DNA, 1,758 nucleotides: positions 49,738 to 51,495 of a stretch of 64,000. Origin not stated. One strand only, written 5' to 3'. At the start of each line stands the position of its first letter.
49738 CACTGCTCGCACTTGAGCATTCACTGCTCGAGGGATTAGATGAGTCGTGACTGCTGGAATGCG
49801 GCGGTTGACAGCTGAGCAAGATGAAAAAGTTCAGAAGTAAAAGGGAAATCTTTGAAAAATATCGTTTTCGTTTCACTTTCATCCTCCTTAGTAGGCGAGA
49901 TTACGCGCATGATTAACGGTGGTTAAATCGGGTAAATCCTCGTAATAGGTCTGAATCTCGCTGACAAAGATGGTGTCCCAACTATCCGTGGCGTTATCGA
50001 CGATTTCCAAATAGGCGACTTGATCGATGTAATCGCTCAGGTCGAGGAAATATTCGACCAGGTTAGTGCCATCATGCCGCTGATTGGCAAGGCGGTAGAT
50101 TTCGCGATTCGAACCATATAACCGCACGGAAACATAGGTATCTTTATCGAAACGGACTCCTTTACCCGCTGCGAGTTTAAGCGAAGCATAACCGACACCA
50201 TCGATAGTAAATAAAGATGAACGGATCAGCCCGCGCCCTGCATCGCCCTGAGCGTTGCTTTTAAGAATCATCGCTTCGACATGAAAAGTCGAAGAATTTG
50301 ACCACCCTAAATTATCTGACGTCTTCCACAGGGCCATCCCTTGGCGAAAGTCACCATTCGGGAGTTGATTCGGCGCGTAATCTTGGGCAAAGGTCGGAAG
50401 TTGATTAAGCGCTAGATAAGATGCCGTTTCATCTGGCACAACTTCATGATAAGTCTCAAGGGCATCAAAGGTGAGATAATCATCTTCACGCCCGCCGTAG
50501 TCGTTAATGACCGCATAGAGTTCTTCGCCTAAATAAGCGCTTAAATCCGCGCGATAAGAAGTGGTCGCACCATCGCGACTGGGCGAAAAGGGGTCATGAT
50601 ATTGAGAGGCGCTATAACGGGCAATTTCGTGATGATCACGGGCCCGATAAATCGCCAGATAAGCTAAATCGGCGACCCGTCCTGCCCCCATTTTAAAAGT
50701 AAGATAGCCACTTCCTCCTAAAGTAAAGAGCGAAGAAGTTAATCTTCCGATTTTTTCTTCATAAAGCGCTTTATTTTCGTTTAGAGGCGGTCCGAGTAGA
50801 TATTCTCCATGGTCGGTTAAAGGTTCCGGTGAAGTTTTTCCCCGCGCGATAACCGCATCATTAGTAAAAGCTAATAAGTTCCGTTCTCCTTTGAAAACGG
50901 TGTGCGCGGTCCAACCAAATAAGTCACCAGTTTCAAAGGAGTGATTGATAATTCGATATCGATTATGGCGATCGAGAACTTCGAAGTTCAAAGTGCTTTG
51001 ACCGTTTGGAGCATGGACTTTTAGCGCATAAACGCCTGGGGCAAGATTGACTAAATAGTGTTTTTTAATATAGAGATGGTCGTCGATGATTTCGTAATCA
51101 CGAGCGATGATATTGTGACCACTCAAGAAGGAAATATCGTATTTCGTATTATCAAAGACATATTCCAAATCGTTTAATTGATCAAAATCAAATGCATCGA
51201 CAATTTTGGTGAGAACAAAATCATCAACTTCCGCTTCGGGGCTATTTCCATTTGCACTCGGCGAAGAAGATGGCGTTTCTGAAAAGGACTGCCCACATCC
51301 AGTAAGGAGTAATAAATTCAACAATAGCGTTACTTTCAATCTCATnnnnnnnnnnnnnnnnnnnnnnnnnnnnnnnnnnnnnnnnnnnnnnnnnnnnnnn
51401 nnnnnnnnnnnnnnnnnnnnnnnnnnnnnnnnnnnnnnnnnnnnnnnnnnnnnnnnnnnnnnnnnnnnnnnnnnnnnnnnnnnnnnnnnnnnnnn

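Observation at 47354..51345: A repeated β-sandwich domain family of about 160 aa, CBM4_9-like with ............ and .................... motifs, present in six copies across three proteins.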

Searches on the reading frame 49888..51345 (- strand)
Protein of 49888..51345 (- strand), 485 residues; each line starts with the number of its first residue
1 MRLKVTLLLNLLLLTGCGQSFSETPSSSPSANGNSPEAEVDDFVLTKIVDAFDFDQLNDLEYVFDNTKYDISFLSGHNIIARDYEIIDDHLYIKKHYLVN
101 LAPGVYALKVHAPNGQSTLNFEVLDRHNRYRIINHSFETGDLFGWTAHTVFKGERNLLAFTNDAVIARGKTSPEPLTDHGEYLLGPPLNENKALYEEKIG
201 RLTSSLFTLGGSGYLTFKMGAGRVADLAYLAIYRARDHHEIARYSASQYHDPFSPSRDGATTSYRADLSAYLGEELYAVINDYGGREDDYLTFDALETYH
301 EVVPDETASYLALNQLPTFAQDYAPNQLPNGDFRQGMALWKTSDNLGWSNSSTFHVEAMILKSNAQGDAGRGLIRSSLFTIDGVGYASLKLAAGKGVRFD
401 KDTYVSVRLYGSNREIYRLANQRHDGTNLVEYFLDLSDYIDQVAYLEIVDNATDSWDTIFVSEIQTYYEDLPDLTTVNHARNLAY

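Call 3: search_protein_families(library=pfam, proteins=[window:49888-51345:-], max_evalue=0.1)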
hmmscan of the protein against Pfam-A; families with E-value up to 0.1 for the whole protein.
window:49888-51345:- (485 aa): 1 family
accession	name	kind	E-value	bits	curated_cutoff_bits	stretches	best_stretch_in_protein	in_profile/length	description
PF03442.20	CBM_X2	-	0.031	14.8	28.9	1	81-117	42-78/83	Carbohydrate binding domain X2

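Call 4: search_protein_families(library=ncbifam, proteins=[window:49888-51345:-], max_evalue=0.1)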
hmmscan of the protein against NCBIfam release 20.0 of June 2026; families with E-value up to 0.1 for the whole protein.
window:49888-51345:- (485 aa): 0 families

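Call 51: find_encoding_contigs(protein=window:49888-51345:-, flank=3000, max_places=4)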
Protein window:49888-51345:- (485 aa): 6 contigs read that carry it; 2 places shown.
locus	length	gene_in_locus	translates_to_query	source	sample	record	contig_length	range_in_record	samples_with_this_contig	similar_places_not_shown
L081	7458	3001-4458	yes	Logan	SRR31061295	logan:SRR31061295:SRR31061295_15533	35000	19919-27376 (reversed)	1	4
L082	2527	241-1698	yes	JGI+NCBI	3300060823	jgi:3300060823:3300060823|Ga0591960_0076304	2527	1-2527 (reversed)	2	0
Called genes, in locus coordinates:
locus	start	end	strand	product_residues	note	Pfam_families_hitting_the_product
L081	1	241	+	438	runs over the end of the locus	PF01547:SBP_bac_1, PF13416:SBP_bac_8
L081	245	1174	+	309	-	PF00528:BPD_transp_1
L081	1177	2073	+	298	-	PF00528:BPD_transp_1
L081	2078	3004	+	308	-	PF08950:DUF1861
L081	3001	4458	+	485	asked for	-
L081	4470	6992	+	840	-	PF06824:Glyco_hydro_125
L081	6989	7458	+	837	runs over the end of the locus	PF00754:F5_F8_type_C, PF22633:F5_F8_type_C_2, PF00754:F5_F8_type_C (weak), PF04041:Glyco_hydro_130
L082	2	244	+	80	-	PF08950:DUF1861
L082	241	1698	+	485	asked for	-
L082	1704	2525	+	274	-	?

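Call 53: list_cluster_members(proteins=[window:49888-51345:-, window:47354-49882:-, window:61840-63516:+])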
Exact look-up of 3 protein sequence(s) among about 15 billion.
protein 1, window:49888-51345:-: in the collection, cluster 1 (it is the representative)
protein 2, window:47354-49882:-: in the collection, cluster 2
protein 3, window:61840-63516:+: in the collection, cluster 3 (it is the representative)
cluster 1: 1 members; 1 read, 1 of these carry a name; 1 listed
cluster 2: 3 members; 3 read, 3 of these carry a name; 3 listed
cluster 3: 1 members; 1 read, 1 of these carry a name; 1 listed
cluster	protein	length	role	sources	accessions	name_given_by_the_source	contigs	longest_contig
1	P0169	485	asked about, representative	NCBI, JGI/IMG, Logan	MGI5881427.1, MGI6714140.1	MAG: hypothetical protein ACOX6L_12760 [Syntrophomonadaceae bacterium] | fructan beta-fructosidase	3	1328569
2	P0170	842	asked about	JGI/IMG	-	meiotically up-regulated gene 157 (Mug157) protein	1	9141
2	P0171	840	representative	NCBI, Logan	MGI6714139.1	MAG: glycoside hydrolase family 125 protein [Bacilli bacterium]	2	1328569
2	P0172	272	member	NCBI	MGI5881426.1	MAG: hypothetical protein ACOX6L_12755, partial [Syntrophomonadaceae bacterium]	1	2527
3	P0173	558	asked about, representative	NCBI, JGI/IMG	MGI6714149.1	MAG: hypothetical protein ACOX3K_03810 [Bacilli bacterium] | fructan beta-fructosidase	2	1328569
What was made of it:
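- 49888..51345 (-): Non-catalytic lipoprotein (485 aa): lipobox LLTGC, linker, X2-like Ig region, A-B cassette. NCBI MGI6714140.1 'hypothetical protein' (call 53).
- IMG's orthology-based annotation places the two non-catalytic proteins with fructan β-fructosidases (call 53).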

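Call 60: predict_structure(alignment_id=A8)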
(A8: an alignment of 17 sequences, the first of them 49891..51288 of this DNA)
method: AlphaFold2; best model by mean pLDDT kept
length: 466 residues; sequences in the alignment: 17
mean_pLDDT: 68.6   pTM: 0.70
mean pLDDT of the five models: 68.6, 68.2, 68.2, 66.2, 64.1
residues with pLDDT >= 90: 119; 70-90: 128; 50-70: 94; < 50: 125
segments of 3 or more residues with pLDDT < 50: 1-49, 71-74, 83-85, 90-99, 102-104, 133-164, 167-172, 326-332, 462-466
pLDDT, mean of each block of 10 residues (from residue 1): 34 28 27 32 43 54 54 48 49 46 58 78 72 40 39 38 46 54 88 93 80 95 88 65 90 96 72 84 89 89 89 90 59 74 77 86 91 71 84 88 74 90 94 73 92 68 40
secondary structure, 60 per line:
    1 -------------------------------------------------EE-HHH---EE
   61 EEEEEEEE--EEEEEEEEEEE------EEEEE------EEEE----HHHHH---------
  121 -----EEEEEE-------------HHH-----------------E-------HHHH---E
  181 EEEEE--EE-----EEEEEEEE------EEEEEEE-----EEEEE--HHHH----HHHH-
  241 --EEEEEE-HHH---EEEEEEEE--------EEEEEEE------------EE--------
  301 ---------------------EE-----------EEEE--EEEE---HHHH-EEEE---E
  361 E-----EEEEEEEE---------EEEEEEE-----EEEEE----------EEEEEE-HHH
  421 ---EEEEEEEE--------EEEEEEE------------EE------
elements in order: E59-68 E71-81 E88-92 E99-102 H107-111 E126-131 H173-176 E180-185 E195-202 E209-215 E221-225 H228-231 H236-239 E243-248 E256-263 E272-278 E335-338 E341-344 H348-351 E353-356 E367-374 E384-390 E396-400 E411-416 E424-431 E440-446
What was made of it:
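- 50971..51228 (-): Weak CBM_X2-like Ig region (residues ~40-125) of the 485-aa protein. AF2 confidence is low here (call 60).
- On CAZy CBM38: In the model of the 485-aa protein both modules are confident, with pTM 0.70 (call 60).
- Didomain: in the model of the 485-aa protein both domains are confident and pTM is 0.70 even though ~110 residues are disordered (call 60).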

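Call 63: fold_search(model_id=the predicted structure, library=pdb)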
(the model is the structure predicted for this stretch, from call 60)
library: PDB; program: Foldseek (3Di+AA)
matches with E <= 10: 1619; with E <= 0.001: 61
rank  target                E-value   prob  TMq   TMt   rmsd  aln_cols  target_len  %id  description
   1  3ecq_B                4.9e-08  1.00  0.22  0.09  19.0       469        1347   12  Endo-alpha-N-acetylgalactosaminidase from Streptococcus pneumoniae: SeMet structure (released 2008-09-09)
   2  3ecq_A                6.8e-08  1.00  0.23  0.09  19.4       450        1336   12  Endo-alpha-N-acetylgalactosaminidase from Streptococcus pneumoniae: SeMet structure (released 2008-09-09)
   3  5a57                  7.2e-08  1.00  0.20  0.10  16.9       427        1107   11  The structure of GH101 from Streptococcus pneumoniae TIGR4 in complex with PUGT (released 2015-09-02)
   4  5a56_A                7.2e-08  1.00  0.20  0.10  19.0       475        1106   10  The structure of GH101 from Streptococcus pneumoniae TIGR4 in complex with 1-O-methyl-T-antigen (released 2015-09-02)
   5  6tfk_A                7.6e-08  1.00  0.20  0.14  27.6       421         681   10  Vip3Aa toxin structure (released 2020-08-12)
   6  5a55                  9.5e-08  1.00  0.22  0.11  19.4       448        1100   12  The native structure of GH101 from Streptococcus pneumoniae TIGR4 (released 2015-09-02)
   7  7lyu_B                1.0e-07  1.00  0.21  0.25  14.1       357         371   11  Reelin repeat 8 (released 2022-06-15)
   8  5a59_A                1.0e-07  1.00  0.20  0.10  15.7       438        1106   11  The structure of GH101 E796Q mutant from Streptococcus pneumoniae TIGR4 in complex with T-antigen (released 2015-09-02)
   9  6vls_D                1.2e-07  1.00  0.20  0.10  26.1       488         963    9  Structure of C-terminal fragment of Vip3A toxin (released 2020-07-22)
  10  6tfj_A                1.4e-07  1.00  0.20  0.13  25.0       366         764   11  Vip3Aa protoxin structure (released 2020-08-12)
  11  5a58_A                2.5e-07  1.00  0.20  0.10  15.8       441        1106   10  The structure of GH101 D764N mutant from Streptococcus pneumoniae TIGR4 in complex with serinyl T-antigen (released 2015-09-02)
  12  6tfj_B                2.9e-07  1.00  0.20  0.13  26.8       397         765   10  Vip3Aa protoxin structure (released 2020-08-12)
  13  9efi_A                3.3e-07  1.00  0.19  0.12  25.6       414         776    9  VIP3Cb1 Protoxin Structure (released 2025-06-18)
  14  7lyu_A                4.3e-07  1.00  0.24  0.30  13.4       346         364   11  Reelin repeat 8 (released 2022-06-15)
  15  9efg_A                5.7e-07  1.00  0.18  0.13  26.4       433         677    7  VIP3Cb1 Toxin structure (released 2025-06-18)
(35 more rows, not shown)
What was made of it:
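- Closest known: Surface glycan-binding proteins of polysaccharide-utilisation loci. Same: 7KWB appears among the didomain hits (call 63).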
